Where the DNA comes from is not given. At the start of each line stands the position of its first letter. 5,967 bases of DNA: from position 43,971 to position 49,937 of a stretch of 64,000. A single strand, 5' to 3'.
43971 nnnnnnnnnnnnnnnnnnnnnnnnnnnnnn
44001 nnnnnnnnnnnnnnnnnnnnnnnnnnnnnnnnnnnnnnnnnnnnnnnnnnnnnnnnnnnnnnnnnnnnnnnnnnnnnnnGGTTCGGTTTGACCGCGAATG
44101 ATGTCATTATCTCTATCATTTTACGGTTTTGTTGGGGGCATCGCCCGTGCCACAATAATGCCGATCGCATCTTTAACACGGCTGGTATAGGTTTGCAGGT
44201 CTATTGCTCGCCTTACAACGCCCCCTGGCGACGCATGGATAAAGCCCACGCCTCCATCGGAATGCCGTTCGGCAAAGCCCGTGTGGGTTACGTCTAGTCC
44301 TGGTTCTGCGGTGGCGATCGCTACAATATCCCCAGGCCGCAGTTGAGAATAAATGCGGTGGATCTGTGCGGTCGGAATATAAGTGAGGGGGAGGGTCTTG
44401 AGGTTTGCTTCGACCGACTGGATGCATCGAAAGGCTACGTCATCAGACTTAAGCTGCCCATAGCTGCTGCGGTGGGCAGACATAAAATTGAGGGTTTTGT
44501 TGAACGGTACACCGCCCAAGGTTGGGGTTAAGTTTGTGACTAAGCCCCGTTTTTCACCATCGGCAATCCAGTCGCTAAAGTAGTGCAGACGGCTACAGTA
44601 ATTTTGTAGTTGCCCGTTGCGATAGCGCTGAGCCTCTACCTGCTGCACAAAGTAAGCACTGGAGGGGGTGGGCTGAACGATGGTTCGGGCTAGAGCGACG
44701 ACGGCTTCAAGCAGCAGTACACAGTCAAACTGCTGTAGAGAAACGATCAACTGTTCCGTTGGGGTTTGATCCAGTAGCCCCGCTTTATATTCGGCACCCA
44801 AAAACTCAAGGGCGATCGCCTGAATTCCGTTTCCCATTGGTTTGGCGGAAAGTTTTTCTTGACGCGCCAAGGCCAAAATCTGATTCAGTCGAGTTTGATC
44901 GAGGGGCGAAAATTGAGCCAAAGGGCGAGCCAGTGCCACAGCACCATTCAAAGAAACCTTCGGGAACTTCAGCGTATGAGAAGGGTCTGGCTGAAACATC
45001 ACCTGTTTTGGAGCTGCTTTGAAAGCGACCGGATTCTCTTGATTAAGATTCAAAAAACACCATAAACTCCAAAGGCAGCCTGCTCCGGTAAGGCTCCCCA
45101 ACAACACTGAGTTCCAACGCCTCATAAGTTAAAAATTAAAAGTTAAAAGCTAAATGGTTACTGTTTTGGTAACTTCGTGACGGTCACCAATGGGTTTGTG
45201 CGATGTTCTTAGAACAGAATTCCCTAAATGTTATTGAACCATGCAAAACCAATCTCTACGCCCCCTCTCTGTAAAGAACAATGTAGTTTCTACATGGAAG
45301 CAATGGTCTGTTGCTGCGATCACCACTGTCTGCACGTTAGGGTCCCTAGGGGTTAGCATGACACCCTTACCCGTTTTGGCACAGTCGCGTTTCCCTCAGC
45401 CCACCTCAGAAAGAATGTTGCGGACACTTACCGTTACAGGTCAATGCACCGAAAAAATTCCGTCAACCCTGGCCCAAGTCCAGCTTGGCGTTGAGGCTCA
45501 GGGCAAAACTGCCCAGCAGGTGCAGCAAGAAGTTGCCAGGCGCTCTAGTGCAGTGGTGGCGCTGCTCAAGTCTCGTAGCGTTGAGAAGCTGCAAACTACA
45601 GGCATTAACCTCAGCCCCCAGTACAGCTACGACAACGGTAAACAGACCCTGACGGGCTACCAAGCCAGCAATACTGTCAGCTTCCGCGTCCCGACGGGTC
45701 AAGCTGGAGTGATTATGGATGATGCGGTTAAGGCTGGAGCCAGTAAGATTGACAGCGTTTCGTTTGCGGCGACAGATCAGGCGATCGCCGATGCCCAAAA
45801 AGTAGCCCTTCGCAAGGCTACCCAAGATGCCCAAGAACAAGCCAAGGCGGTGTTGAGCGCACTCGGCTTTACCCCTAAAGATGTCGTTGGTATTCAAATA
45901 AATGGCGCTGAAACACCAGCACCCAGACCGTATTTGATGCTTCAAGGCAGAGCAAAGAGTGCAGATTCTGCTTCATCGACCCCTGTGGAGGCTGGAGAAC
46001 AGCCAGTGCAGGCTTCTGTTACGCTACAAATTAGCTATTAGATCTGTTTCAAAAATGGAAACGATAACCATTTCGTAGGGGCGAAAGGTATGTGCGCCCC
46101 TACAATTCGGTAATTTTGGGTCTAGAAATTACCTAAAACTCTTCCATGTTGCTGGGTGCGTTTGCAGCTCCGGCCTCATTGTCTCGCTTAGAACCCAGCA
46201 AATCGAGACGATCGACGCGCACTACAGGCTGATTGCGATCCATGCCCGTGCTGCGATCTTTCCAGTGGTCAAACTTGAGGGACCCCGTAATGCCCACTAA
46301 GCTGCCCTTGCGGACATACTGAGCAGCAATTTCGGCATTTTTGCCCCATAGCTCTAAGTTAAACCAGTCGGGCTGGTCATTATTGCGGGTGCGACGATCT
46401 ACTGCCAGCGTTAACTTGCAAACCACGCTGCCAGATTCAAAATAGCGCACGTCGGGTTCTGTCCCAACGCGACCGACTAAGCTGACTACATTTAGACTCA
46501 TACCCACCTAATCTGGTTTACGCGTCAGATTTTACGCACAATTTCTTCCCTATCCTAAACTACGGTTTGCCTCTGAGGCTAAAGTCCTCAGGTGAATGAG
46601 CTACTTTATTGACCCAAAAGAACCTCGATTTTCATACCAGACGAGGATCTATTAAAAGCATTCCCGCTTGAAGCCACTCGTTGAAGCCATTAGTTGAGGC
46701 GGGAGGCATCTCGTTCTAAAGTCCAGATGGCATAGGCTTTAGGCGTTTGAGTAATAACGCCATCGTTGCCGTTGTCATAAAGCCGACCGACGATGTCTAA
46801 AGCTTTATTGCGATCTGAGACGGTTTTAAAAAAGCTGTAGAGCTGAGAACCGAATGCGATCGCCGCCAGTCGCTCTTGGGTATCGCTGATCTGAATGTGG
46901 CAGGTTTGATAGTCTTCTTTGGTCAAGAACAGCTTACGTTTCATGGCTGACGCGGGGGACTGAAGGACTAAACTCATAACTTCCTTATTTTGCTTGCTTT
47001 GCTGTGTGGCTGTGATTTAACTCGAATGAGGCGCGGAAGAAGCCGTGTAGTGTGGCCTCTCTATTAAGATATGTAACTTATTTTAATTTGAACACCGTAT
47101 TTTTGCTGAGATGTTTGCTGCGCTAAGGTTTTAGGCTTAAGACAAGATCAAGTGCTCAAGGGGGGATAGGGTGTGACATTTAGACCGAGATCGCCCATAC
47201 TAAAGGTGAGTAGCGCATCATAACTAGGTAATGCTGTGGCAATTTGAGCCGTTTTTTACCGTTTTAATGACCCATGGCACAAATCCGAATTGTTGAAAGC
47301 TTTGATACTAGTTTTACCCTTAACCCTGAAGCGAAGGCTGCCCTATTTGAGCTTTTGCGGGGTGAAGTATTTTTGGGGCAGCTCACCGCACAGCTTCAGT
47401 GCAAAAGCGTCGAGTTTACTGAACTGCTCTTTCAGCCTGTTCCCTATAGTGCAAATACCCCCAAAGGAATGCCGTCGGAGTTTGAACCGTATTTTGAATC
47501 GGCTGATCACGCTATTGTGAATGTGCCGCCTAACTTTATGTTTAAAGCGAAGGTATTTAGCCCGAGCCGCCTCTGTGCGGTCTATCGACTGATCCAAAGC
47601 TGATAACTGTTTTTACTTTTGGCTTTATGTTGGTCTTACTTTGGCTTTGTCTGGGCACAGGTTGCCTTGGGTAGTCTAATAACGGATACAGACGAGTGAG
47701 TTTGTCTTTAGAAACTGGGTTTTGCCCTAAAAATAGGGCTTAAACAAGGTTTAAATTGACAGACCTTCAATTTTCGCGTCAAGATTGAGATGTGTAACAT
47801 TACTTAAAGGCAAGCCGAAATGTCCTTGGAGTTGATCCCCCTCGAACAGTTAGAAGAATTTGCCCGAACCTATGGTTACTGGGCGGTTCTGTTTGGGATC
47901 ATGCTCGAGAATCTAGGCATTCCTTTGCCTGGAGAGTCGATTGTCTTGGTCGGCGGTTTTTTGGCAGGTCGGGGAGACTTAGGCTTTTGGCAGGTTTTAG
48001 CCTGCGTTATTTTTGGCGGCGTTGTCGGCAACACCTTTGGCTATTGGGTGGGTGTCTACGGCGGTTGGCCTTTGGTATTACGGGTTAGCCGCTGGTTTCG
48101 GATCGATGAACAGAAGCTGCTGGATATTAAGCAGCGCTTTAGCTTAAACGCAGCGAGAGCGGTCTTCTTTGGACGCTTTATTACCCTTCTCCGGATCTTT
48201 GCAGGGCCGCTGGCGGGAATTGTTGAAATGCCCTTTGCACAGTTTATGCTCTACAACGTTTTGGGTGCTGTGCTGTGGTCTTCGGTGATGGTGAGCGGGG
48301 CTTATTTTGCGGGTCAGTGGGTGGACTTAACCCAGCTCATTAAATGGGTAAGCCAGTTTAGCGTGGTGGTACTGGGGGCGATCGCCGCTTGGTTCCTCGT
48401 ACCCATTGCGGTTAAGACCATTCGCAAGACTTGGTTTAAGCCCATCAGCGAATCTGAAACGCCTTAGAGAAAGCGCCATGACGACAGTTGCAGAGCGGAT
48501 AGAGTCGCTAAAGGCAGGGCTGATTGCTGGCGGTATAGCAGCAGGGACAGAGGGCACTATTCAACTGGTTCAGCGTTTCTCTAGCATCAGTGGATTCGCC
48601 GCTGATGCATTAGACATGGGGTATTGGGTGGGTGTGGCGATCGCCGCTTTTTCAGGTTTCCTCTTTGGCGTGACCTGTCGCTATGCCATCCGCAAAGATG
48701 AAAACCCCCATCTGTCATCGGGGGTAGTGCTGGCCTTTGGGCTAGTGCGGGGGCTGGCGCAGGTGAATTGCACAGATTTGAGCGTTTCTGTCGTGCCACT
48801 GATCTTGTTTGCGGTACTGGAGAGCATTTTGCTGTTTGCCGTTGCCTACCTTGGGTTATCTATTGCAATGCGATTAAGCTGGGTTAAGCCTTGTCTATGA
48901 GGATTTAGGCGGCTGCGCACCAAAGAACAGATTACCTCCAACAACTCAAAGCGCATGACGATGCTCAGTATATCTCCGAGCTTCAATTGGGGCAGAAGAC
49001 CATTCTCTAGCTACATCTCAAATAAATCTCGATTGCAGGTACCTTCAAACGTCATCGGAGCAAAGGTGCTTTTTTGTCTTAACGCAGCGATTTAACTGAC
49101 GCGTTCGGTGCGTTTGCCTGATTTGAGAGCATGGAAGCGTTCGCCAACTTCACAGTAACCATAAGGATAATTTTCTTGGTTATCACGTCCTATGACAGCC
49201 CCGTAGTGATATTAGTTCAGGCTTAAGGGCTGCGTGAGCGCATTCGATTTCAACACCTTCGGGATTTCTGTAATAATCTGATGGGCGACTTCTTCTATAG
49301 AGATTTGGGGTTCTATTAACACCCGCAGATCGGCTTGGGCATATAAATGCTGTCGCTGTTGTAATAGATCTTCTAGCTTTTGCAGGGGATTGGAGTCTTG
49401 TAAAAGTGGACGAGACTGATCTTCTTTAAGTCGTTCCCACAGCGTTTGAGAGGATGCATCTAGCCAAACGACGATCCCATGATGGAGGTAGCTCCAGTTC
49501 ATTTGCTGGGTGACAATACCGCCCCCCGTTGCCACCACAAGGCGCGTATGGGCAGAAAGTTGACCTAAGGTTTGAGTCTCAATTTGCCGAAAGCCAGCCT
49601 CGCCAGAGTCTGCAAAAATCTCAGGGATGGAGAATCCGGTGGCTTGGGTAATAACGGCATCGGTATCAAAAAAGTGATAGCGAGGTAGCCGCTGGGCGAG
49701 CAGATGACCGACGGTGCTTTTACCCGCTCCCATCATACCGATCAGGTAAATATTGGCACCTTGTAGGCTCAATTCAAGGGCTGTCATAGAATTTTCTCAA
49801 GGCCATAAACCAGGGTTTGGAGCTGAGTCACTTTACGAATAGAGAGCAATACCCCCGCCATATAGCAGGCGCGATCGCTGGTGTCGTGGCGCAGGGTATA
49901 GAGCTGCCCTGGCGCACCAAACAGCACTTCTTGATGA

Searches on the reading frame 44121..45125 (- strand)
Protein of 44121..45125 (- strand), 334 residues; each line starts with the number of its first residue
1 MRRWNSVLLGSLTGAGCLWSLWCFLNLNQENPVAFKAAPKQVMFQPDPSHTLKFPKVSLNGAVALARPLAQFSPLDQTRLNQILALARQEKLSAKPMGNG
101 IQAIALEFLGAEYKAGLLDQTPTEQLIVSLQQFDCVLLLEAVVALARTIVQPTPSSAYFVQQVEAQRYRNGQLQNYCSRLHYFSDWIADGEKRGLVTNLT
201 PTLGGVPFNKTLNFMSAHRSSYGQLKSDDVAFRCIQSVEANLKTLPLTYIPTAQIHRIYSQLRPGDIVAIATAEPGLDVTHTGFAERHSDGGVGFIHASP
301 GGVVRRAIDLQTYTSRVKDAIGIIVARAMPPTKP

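Call 31: search_protein_families(library=pfam, proteins=[window:44121-45125:-], max_evalue=0.0001)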
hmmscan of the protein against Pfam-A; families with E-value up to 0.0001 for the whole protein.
window:44121-45125:- (334 aa): 1 family
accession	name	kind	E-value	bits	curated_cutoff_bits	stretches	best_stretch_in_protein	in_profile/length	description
PF07313.18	AmiA-like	-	3.9e-42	144.5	27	1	104-305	2-185/202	N-acetylmuramoyl-L-alanine amidase-like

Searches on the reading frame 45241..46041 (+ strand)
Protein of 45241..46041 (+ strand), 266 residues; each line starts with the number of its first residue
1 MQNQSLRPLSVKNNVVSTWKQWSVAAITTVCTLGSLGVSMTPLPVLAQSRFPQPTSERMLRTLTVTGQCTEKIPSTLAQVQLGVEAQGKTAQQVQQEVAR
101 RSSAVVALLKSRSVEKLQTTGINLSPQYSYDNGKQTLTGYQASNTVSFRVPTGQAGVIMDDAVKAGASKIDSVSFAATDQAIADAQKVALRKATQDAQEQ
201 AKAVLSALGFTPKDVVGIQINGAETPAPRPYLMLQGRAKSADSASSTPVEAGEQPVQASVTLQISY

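Call 31: search_protein_families(library=pfam, proteins=[window:45241-46041:+], max_evalue=0.0001)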
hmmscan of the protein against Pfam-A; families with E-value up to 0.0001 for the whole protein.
window:45241-46041:+ (266 aa): 1 family
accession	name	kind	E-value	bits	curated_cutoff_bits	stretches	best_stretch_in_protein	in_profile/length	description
PF04402.19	SIMPL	-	9.1e-51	173.5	25.2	1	63-263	1-204/205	Protein of unknown function (DUF541)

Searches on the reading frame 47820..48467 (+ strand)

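Call 31: search_protein_families(library=pfam, proteins=[window:47820-48467:+], max_evalue=0.0001)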
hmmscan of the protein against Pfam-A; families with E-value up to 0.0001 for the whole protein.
window:47820-48467:+ (215 aa): 1 family
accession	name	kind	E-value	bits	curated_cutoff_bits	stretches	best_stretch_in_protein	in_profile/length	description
PF09335.16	VTT_dom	-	3e-14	54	33.9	1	36-159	1-119/123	VTT domain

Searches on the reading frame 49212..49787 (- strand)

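Call 3: search_protein_families(library=pfam, proteins=[window:49212-49787:-], max_evalue=0.01)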
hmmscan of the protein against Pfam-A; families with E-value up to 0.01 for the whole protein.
window:49212-49787:- (191 aa): 6 families
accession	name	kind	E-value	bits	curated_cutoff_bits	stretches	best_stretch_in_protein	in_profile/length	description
PF01202.28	SKI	-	1e-49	169.1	22.1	1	19-175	1-158/159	Shikimate kinase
PF13238.12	AAA_18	-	5.7e-08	33.7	29.4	1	13-125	1-113/128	AAA domain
PF13671.12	AAA_33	-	1.9e-05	25.4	27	1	13-98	2-80/143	AAA domain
PF01712.25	dNK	-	0.0013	18.9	27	0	17-40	5-27/203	Deoxynucleoside kinase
PF02224.24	Cytidylate_kin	-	0.0025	18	26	0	17-49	5-36/211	Cytidylate kinase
PF13401.12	AAA_22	-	0.0061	17.3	27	0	12-78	7-33/130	AAA domain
